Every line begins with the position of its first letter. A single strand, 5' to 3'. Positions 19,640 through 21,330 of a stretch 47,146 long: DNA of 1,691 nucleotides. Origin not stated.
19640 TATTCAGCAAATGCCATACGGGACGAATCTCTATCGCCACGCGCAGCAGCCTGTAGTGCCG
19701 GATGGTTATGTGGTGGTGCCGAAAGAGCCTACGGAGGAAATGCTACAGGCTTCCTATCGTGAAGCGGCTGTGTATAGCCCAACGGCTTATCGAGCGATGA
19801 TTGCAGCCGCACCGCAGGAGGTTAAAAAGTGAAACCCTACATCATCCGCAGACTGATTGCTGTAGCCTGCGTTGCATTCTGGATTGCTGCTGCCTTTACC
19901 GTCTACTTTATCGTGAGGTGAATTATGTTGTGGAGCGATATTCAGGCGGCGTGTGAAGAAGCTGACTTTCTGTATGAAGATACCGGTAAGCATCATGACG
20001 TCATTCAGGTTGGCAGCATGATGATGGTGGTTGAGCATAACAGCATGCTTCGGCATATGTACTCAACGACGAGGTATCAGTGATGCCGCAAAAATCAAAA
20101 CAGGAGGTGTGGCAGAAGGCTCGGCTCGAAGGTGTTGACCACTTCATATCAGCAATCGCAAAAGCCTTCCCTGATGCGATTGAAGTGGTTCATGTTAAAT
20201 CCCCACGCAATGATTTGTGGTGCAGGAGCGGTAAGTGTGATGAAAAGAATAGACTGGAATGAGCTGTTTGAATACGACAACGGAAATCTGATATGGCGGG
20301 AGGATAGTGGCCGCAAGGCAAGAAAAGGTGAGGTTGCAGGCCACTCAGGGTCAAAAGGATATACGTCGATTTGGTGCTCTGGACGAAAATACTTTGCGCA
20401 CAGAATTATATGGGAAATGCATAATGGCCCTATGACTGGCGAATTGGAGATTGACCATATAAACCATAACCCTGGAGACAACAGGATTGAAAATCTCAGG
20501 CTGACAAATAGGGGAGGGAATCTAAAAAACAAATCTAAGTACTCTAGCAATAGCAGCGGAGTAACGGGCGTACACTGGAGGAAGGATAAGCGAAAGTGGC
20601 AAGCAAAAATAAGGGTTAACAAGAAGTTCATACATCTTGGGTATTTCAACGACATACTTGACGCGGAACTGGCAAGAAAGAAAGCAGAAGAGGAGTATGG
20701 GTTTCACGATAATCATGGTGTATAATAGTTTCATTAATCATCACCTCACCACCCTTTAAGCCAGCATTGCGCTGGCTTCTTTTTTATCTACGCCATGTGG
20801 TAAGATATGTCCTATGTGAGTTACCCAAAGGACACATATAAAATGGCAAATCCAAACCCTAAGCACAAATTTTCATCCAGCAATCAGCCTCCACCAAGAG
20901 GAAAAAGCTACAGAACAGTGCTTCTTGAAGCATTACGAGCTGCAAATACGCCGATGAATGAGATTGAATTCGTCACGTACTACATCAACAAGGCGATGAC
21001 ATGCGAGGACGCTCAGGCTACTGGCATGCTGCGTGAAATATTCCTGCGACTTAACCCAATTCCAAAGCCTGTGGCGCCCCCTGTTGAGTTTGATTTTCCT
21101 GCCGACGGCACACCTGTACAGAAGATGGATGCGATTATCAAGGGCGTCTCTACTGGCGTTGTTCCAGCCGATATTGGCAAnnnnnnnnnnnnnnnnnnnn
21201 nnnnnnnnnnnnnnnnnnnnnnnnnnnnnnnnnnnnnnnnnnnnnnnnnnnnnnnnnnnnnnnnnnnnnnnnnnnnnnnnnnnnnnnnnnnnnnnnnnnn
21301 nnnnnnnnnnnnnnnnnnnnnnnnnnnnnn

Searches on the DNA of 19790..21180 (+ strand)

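Call 33: search_dna_similar(query=window:19790-21180:+, collection=phages, mode=distant, max_rows=14)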
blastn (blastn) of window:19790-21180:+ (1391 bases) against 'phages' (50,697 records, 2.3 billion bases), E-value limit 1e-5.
Records with a match: 204; places in all: 250; records where one place covers at least 80% of the query: 5.
Best place of each record, by identity: 95-99% 1; 90-95% 18; 80-90% 107; 60-80% 78.
By first word of the organism name: Salmonella 102; Klebsiella 49; Escherichia 38; Shigella 8; Flyfo 2; Aeromonas 2; Vibrio 2; Acinetobacter 1.
By host as written in the record: - 69; Klebsiella pneumoniae 29; Escherichia coli 16; Salmonella sp. 10; Salmonella enterica 9; Salmonella enterica subsp. enterica serovar Typhimurium 5; Klebsiella pneumoniae DA591 4; Escherichia coli K-12 MG1655 4; and 40 more.
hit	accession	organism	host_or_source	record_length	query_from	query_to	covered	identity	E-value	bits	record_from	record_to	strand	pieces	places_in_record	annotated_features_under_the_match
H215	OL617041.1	Flyfo siphovirus Tbat1_6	Pteropus tonganus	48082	14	1391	99%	93.9%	0e+0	2128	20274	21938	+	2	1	hypothetical protein (x5) | HNH endonuclease | protein of unknown function DUF550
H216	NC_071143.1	Flyfo siphovirus Tbat1_6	Pteropus tonganus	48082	14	1391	99%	93.9%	0e+0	2128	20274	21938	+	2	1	hypothetical protein (x5) | HNH endonuclease | protein of unknown function DUF550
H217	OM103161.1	Klebsiella phage KpnS_VR6602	Klebsiella pneumoniae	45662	41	1391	97%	95.3%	0e+0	2153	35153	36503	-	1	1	HNH homing endonuclease | hypothetical protein (x4) | EaA protein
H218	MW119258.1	Klebsiella phage vB_KpnS_MK54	Klebsiella pneumoniae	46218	15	1391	99%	93.5%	0e+0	2073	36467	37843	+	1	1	homing endonuclease | hypothetical protein (x4)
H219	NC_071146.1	Klebsiella phage vB_KpnS_MK54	Klebsiella pneumoniae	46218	15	1391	99%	93.5%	0e+0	2073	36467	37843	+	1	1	HNH endonuclease | hypothetical protein (x4)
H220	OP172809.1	Klebsiella phage KP591P1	Klebsiella pneumoniae DA591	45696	15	1391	62%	91.5%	0e+0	1211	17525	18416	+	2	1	hypothetical protein (x5)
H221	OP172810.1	Klebsiella phage KP591P3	Klebsiella pneumoniae DA591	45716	15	1391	62%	91.5%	0e+0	1211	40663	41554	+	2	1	hypothetical protein (x4)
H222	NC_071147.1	Klebsiella phage KP591P1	Klebsiella pneumoniae DA591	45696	15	1391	62%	91.5%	0e+0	1211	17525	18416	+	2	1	hypothetical protein (x5)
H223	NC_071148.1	Klebsiella phage KP591P3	Klebsiella pneumoniae DA591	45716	15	1391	62%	91.5%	0e+0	1211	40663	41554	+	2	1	hypothetical protein (x4)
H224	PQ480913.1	Klebsiella phage KlebP_265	Klebsiella pneumoniae CEMTC 5232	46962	15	1391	62%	91.1%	0e+0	1193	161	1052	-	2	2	hypothetical protein (x4) | DUF551 domain-containing protein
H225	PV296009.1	Klebsiella phage vB_KpnP_XY3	Klebsiella pneumoniae 32416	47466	18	1391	62%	91.1%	0e+0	1192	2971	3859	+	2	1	hypothetical protein (x5)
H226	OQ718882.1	Klebsiella phage vB_KpnS_SCNJ1-C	Klebsiella pneumonia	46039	15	1391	61%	91.0%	0e+0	1178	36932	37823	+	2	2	hypothetical protein (x5)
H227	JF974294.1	Aeromonas phage pIS4-A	Aeromonas sp. IS4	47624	16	1391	62%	90.1%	0e+0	1147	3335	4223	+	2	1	hypothetical protein (x4)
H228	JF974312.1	Vibrio phage pYD38-A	Vibrio sp. YD38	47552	16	1391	62%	90.1%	0e+0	1147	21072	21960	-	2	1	hypothetical protein (x4)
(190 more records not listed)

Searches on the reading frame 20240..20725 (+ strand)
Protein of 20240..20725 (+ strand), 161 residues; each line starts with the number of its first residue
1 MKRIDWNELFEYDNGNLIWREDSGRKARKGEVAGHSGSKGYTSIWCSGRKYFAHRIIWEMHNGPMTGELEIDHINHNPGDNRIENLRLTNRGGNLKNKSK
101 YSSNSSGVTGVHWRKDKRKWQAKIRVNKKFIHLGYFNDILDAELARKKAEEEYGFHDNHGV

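Call 9: search_protein_families(library=pfam, proteins=[window:20240-20725:+], max_evalue=0.01)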
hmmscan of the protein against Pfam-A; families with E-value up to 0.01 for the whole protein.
window:20240-20725:+ (161 aa): 1 family
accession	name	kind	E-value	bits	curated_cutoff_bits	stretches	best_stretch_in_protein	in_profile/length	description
PF13392.12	HNH_3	-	4e-17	62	24.8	1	51-91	1-41/46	HNH endonuclease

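Call 38: search_protein_families(library=phrogs, proteins=[window:20240-20725:+], max_evalue=0.001)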
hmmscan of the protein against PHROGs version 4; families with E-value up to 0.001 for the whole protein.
window:20240-20725:+ (161 aa): 21 families
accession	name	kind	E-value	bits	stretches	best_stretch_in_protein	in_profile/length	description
phrog_99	-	DNA, RNA and nucleotide metabolism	8.1e-64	217.7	1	5-160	113-267/383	HNH endonuclease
phrog_4578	-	DNA, RNA and nucleotide metabolism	2.4e-34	119.1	1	53-160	14-121/130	HNH endonuclease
phrog_3593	-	DNA, RNA and nucleotide metabolism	6e-24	85.9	1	37-156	79-199/210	HNH endonuclease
phrog_374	-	DNA, RNA and nucleotide metabolism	1.1e-19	71.7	1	52-153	309-406/617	HNH endonuclease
phrog_59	-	DNA, RNA and nucleotide metabolism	1.1e-13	52.4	1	14-143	154-246/423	HNH endonuclease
phrog_13470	-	DNA, RNA and nucleotide metabolism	1.2e-13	52.5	1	89-153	78-142/152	HNH endonuclease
phrog_959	-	DNA, RNA and nucleotide metabolism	1.9e-11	44.8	1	32-124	35-123/138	HNH endonuclease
phrog_953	-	DNA, RNA and nucleotide metabolism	8e-10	39.6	1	98-152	305-360/420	HNH endonuclease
phrog_826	-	DNA, RNA and nucleotide metabolism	9.1e-10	39.5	1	34-99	90-159/281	HNH endonuclease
phrog_24751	-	DNA, RNA and nucleotide metabolism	8.7e-09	36.5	1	99-150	3-53/65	HNH endonuclease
phrog_1492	-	DNA, RNA and nucleotide metabolism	8.3e-08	32.8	1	27-95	82-156/414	HNH endonuclease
phrog_33760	-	DNA, RNA and nucleotide metabolism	3.3e-06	28.1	1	109-160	2-54/58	HNH endonuclease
phrog_6254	-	DNA, RNA and nucleotide metabolism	3.8e-06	28.3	1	35-125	20-113/154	HNH endonuclease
phrog_30377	-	DNA, RNA and nucleotide metabolism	4.6e-06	27.7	1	47-117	6-73/82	HNH endonuclease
phrog_35306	-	unknown function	3.7e-05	25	1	102-151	25-74/90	-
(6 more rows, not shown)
